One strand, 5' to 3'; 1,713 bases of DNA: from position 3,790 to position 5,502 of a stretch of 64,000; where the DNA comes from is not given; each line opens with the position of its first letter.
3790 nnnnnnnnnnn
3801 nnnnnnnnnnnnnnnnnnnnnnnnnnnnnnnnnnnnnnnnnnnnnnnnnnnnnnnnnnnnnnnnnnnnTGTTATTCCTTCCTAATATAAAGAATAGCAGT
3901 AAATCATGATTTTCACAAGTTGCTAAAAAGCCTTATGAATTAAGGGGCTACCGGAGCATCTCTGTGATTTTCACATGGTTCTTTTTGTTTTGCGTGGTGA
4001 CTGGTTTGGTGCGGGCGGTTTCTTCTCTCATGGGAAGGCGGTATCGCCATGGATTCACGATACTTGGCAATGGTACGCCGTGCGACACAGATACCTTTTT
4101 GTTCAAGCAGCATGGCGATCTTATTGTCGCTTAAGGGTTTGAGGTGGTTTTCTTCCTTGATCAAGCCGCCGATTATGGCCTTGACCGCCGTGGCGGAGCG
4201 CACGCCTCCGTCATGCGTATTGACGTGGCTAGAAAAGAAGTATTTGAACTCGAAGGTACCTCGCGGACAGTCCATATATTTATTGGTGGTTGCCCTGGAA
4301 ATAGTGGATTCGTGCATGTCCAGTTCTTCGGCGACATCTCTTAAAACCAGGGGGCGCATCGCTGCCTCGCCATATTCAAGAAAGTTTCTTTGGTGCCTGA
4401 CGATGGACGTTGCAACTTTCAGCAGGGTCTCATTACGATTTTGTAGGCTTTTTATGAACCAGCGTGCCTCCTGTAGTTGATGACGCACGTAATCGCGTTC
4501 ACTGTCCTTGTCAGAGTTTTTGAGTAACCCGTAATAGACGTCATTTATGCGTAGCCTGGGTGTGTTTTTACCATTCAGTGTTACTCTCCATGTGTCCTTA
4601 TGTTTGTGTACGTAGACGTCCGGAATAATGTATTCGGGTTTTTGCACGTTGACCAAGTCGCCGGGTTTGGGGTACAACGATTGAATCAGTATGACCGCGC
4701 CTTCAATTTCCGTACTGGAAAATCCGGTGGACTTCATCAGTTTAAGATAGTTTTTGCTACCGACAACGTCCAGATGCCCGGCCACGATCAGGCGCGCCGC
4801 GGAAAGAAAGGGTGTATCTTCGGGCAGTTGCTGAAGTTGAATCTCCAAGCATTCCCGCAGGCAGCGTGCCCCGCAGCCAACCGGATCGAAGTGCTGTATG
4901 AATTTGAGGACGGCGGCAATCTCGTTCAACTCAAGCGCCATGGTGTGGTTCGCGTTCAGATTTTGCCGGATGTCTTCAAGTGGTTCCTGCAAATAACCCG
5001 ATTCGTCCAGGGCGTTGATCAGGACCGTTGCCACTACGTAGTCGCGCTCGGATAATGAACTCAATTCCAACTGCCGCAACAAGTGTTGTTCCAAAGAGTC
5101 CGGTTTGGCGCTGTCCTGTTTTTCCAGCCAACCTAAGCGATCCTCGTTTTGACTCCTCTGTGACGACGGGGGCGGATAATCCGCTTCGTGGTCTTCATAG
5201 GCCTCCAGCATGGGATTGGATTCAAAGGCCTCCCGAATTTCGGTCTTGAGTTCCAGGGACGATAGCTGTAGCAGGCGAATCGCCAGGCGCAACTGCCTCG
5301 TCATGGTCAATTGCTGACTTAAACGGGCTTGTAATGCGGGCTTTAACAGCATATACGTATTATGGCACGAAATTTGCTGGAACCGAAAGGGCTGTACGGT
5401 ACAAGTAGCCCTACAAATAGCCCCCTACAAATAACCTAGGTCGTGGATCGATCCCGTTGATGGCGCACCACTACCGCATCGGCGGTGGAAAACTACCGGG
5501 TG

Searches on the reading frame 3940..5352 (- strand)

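Call 44: search_protein_families(library=ncbifam, proteins=[window:3940-5352:-], max_evalue=0.00001)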
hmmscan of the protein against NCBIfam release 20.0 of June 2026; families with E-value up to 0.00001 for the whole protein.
window:3940-5352:- (470 aa): 7 families
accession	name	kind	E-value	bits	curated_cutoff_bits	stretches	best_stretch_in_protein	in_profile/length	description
NF004595.0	PRK05932.1-2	equivalog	2.3e-179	597.3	513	2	66-444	104-481/484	RNA polymerase factor sigma-54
NF004597.0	PRK05932.1-4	equivalog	1.2e-149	498.9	817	2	85-444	118-474/477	RNA polymerase factor sigma-54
NF004598.0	PRK05932.1-5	equivalog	6.9e-147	490.2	621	2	71-444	132-502/504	RNA polymerase factor sigma-54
TIGR02395.1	rpoN_sigma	equivalog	5.6e-142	473.8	277.35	1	11-444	1-434/434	RNA polymerase factor sigma-54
NF009118.0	PRK12469.1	subfamily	2.3e-138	462.1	396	2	82-445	121-480/483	RNA polymerase factor sigma-54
NF004596.0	PRK05932.1-3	subfamily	6.6e-121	404.8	499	2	78-448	146-509/515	RNA polymerase factor sigma-54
NF004602.0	PRK05932.2-4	equivalog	6.4e-63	213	506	1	10-444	8-409/416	RNA polymerase factor sigma-54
